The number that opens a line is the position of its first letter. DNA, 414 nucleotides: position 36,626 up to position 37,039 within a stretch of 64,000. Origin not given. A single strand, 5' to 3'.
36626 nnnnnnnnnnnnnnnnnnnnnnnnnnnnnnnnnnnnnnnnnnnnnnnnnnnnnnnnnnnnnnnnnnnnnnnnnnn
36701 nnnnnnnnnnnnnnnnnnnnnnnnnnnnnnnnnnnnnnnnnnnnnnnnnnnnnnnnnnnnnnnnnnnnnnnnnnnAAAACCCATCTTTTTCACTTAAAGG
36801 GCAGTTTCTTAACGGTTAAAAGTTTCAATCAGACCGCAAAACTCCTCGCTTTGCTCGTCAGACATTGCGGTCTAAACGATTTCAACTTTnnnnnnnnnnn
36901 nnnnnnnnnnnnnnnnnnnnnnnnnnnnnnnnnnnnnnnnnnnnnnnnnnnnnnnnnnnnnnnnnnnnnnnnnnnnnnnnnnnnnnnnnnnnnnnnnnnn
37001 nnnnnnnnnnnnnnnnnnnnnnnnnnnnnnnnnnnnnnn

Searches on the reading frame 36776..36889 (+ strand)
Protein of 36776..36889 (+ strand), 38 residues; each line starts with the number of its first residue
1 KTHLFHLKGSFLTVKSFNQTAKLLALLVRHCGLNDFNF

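Call 42: search_protein_representatives(protein=window:36776-36889:+)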
Query: 38 residues. Proteins with E-value up to 0.001 (for the whole library): 1; up to 1e-10: 0; up to 1e-30: 0. The best 1 are listed.
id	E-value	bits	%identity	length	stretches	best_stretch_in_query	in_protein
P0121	3.4e-10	54.0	83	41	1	3-37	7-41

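Call 44: find_encoding_contigs(protein=P0121, flank=10000, max_places=10)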
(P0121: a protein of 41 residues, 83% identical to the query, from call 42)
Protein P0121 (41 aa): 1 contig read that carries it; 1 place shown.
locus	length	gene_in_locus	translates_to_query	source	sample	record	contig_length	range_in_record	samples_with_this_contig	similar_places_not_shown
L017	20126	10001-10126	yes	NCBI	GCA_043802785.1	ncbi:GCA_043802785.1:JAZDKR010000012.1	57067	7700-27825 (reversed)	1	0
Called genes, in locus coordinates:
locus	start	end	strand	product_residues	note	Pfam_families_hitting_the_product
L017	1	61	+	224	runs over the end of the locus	PF15515:MvaI_BcnI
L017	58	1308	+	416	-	PF01555:N6_N4_Mtase (faint), PF01170:UPF0020 (faint)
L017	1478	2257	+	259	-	PF01946:Thi4, PF00890:FAD_binding_2 (weak), PF01134:GIDA (weak), PF01266:DAO, PF03486:HI0933_like (weak), PF07992:Pyr_redox_2, PF12831:FAD_oxidored, PF13450:NAD_binding_8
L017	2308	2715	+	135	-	PF05168:HEPN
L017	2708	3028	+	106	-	PF22600:MTPAP-like_central (weak), PF01909:NTP_transf_2, PF18765:Polbeta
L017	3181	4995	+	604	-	PF03783:CsgG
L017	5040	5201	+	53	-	-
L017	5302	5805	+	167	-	-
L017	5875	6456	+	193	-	PF06414:Zeta_toxin, PF13671:AAA_33 (weak)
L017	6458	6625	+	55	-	-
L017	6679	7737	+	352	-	PF07991:KARI_N, PF01450:KARI_C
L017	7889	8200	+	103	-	-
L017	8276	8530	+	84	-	PF13711:DUF4160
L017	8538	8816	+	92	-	PF10387:DUF2442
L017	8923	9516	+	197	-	PF06445:GyrI-like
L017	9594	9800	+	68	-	PF04014:MazE_antitoxin (weak)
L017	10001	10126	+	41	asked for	-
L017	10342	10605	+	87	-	-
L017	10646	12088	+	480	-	PF22322:DUF6973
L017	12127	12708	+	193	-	-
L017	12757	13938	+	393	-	PF00155:Aminotran_1_2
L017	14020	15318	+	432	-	PF03447:NAD_binding_3, PF00742:Homoserine_dh, PF01842:ACT (weak)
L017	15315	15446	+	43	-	-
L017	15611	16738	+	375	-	PF00291:PALP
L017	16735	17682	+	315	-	PF01555:N6_N4_Mtase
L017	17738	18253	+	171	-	-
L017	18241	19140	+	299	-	-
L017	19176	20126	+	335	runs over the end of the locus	PF01555:N6_N4_Mtase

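Call 47: find_homologous_proteins(query=A2, max_evalue=1)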
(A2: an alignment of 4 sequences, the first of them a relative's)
Query A2 (4 sequences) (41 aa, profile of the alignment): 1 proteins with E <= 1 among 7 candidates.
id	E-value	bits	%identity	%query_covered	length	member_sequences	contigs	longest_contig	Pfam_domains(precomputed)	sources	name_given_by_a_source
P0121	2.6e-22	96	100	100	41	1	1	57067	-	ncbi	ncbi:MAG: hypothetical protein V1833_01390 [Elusimicrobiota bacterium]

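Call 67: find_homologous_proteins(query=A4, max_evalue=1e-60)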
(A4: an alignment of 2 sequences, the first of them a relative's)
Query A4 (2 sequences) (416 aa, profile of the alignment): 4990 proteins with E <= 1e-60 among 8000 candidates; the best 120 are listed.
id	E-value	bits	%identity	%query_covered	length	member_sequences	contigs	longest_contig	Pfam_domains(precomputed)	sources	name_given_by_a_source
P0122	3.7e-235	799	100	100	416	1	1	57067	PF01170.25,PF01555.25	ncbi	ncbi:MAG: DNA methyltransferase [Elusimicrobiota bacterium]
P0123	1.4e-213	728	92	99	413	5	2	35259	PF01170.25,PF01555.25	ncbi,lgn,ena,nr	ncbi:MAG TPA: DNA methyltransferase [Elusimicrobia bacterium]|nr:DNA methyltransferase [Elusimicrobi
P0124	2.0e-191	655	83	99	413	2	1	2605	PF01170.25,PF01555.25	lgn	-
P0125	5.8e-191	654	84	99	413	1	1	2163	PF01170.25,PF01555.25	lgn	-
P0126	7.5e-189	647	84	99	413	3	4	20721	PF01170.25,PF01555.25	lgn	-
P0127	4.5e-186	638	80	99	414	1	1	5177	PF01170.25,PF01555.25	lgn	-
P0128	4.6e-180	618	78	99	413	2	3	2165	PF01170.25,PF01555.25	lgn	-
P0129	4.9e-177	608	84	93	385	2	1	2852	PF01170.25,PF01555.25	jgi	jgi:DNA modification methylase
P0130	1.9e-167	576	72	99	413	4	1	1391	PF01170.25,PF01555.25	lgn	-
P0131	4.2e-166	572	72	99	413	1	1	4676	PF01170.25,PF01555.25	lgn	-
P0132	1.3e-164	567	74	99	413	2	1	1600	PF01170.25,PF01555.25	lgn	-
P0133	5.7e-149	515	69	99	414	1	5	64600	PF01170.25,PF01555.25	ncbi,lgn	-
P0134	1.9e-146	507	68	98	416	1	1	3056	PF01170.25,PF01555.25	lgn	-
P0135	1.2e-137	478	64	99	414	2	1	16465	PF01170.25,PF01555.25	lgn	-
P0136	5.7e-133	462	60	99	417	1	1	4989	PF01170.25,PF01555.25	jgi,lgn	jgi:DNA modification methylase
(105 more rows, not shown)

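Call 68: find_encoding_contigs(protein=P0122, flank=10000, max_places=2)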
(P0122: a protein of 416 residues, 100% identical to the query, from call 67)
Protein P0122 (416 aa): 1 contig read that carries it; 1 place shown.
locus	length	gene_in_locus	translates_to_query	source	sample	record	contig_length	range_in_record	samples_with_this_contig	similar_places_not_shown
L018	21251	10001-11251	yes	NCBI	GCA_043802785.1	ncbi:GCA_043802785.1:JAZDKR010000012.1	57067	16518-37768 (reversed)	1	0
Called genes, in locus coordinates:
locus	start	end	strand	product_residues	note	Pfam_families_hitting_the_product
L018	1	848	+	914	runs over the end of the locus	PF01326:PPDK_N, PF00391:PEP-utilizers, PF02896:PEP-utilizers_C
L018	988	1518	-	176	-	PF09918:DUF2148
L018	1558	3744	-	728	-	PF00912:Transgly, PF00905:Transpeptidase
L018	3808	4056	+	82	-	-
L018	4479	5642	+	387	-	PF00579:tRNA-synt_1b, PF22421:SYY_C-terminal (weak), PF01479:S4 (weak)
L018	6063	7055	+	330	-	PF02661:Fic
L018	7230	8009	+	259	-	PF01946:Thi4, PF01494:FAD_binding_3 (faint), PF00890:FAD_binding_2 (weak), PF01266:DAO, PF03486:HI0933_like (weak), PF07992:Pyr_redox_2, PF12831:FAD_oxidored, PF13450:NAD_binding_8, +1 more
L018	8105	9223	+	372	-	PF09820:AAA-ATPase_like (weak), PF01637:ATPase_2, PF13173:AAA_14 (faint), PF13401:AAA_22 (weak)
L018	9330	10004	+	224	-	PF15515:MvaI_BcnI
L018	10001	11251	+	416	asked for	PF01555:N6_N4_Mtase (faint), PF01170:UPF0020 (faint)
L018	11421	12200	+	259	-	PF01946:Thi4, PF00890:FAD_binding_2 (weak), PF01134:GIDA (weak), PF01266:DAO, PF03486:HI0933_like (weak), PF07992:Pyr_redox_2, PF12831:FAD_oxidored, PF13450:NAD_binding_8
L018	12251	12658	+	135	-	PF05168:HEPN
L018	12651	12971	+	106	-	PF22600:MTPAP-like_central (weak), PF01909:NTP_transf_2, PF18765:Polbeta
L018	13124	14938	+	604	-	PF03783:CsgG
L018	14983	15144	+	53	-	-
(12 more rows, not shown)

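Call 69: find_encoding_contigs(protein=P0123, flank=10000, max_places=4)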
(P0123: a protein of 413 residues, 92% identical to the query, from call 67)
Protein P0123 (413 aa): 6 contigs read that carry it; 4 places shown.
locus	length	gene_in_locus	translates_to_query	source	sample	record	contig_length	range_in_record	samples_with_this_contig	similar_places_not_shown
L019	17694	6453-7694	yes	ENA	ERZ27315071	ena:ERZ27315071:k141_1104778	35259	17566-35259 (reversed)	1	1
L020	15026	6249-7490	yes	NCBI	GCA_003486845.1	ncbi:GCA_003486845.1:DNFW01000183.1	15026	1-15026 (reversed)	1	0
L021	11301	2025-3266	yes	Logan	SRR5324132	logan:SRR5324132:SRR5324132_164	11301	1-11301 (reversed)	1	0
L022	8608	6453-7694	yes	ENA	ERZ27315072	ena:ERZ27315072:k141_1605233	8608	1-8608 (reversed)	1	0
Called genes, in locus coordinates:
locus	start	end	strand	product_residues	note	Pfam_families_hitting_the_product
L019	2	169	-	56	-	?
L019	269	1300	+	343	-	PF01548:DEDD_Tnp_IS110, PF02371:Transposase_20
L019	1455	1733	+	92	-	-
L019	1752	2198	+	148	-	PF00383:dCMP_cyt_deam_1, PF14437:MafB19-deam, PF14439:Bd3614-deam (weak)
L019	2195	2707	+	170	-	PF00578:AhpC-TSA, PF08534:Redoxin, PF00085:Thioredoxin, PF13098:Thioredoxin_2, PF13905:Thioredoxin_8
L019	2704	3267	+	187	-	PF02525:Flavodoxin_2, PF03358:FMN_red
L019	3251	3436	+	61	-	PF12797:Fer4_2 (weak), PF12837:Fer4_6 (weak), PF00037:Fer4 (weak), PF13459:Fer4_15, PF13370:Fer4_13, PF12800:Fer4_4 (weak)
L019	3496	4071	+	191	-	PF01558:POR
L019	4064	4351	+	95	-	PF13534:Fer4_17 (faint), PF13187:Fer4_9 (faint), PF12797:Fer4_2 (faint), PF12837:Fer4_6 (faint), PF13237:Fer4_10 (weak), PF14697:Fer4_21, PF12838:Fer4_7 (weak), PF00037:Fer4 (weak)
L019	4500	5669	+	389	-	PF01855:POR_N, PF17147:PFOR_II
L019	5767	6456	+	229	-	PF15515:MvaI_BcnI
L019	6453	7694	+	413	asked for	PF01555:N6_N4_Mtase (faint), PF01170:UPF0020 (faint)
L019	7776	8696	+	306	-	PF02775:TPP_enzyme_C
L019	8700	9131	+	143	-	PF00027:cNMP_binding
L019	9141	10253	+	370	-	PF04392:ABC_sub_bind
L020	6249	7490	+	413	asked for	PF01555:N6_N4_Mtase (faint), PF01170:UPF0020 (faint)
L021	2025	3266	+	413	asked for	PF01555:N6_N4_Mtase (faint), PF01170:UPF0020 (faint)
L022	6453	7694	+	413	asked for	PF01555:N6_N4_Mtase (faint), PF01170:UPF0020 (faint)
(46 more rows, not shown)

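Call 80: find_encoding_contigs(protein=P0126, flank=10000, max_places=4)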
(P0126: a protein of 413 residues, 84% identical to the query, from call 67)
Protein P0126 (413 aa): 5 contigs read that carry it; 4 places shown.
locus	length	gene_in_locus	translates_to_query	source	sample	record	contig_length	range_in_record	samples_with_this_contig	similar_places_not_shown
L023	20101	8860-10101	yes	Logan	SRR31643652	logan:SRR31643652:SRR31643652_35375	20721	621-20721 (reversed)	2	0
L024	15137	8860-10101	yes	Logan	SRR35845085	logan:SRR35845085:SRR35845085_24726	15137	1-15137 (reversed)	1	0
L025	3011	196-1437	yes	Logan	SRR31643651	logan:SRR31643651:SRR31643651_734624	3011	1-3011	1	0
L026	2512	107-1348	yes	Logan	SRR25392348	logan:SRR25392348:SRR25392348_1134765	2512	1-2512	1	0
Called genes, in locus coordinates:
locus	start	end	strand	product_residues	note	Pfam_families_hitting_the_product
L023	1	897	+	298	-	?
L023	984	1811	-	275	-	PF00582:Usp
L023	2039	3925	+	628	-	PF07719:TPR_2 (faint), PF13374:TPR_10 (faint), PF00515:TPR_1 (faint), PF13176:TPR_7 (faint), PF13424:TPR_12, PF17874:TPR_MalT (weak), PF13424:TPR_12, PF07228:SpoIIE, +1 more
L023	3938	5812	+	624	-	PF07719:TPR_2 (faint), PF13424:TPR_12, PF17874:TPR_MalT, PF00515:TPR_1 (weak), PF13424:TPR_12, PF14938:SNAP, PF13424:TPR_12, PF07228:SpoIIE, +3 more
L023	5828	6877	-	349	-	PF02628:COX15-CtaA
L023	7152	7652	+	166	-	PF00829:Ribosomal_L21p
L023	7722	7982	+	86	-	PF01016:Ribosomal_L27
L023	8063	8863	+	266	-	PF15515:MvaI_BcnI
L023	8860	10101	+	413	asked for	PF01555:N6_N4_Mtase (weak), PF01170:UPF0020 (faint)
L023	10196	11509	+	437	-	PF02403:Seryl_tRNA_N, PF00587:tRNA-synt_2b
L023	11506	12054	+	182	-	-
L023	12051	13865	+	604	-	PF09976:TPR_21 (faint), PF13424:TPR_12 (faint), PF00515:TPR_1 (faint), PF07719:TPR_2 (faint), PF12895:ANAPC3 (faint), PF13174:TPR_6 (faint), PF13176:TPR_7 (faint), PF14559:TPR_19 (weak), +4 more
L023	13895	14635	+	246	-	PF04402:SIMPL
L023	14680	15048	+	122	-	PF14114:DUF4286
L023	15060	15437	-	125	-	PF09345:SiaC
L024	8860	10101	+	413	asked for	PF01555:N6_N4_Mtase (weak), PF01170:UPF0020 (faint)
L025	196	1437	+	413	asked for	PF01555:N6_N4_Mtase (weak), PF01170:UPF0020 (faint)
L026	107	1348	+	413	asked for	PF01555:N6_N4_Mtase (weak), PF01170:UPF0020 (faint)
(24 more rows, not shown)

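Call 81: find_encoding_contigs(protein=P0133, flank=10000, max_places=5)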
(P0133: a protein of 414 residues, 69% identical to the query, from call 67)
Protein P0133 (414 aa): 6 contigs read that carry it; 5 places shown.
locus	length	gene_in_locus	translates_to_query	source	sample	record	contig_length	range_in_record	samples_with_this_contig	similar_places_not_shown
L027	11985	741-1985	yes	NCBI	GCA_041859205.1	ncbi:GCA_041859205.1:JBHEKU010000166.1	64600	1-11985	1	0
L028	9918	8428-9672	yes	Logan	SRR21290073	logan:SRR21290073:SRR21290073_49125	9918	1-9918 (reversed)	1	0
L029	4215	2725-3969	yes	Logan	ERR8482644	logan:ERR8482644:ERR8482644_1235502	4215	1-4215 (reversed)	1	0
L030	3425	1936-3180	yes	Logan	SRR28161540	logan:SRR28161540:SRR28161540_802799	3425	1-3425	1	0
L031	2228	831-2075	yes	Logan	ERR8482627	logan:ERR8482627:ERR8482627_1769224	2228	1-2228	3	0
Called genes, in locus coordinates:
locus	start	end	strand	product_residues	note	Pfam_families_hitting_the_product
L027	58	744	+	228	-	PF15515:MvaI_BcnI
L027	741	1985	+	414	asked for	PF01555:N6_N4_Mtase, PF01170:UPF0020 (faint)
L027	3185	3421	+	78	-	-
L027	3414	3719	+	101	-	-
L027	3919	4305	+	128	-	-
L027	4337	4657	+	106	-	-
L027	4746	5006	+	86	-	-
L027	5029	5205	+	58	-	-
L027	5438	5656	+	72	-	-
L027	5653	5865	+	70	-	-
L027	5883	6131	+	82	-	-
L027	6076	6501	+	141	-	-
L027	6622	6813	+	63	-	-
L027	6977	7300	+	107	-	-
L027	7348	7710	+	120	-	-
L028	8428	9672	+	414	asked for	PF01555:N6_N4_Mtase, PF01170:UPF0020 (faint)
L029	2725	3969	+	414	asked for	PF01555:N6_N4_Mtase, PF01170:UPF0020 (faint)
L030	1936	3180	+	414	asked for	PF01555:N6_N4_Mtase, PF01170:UPF0020 (faint)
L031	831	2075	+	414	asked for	PF01555:N6_N4_Mtase, PF01170:UPF0020 (faint)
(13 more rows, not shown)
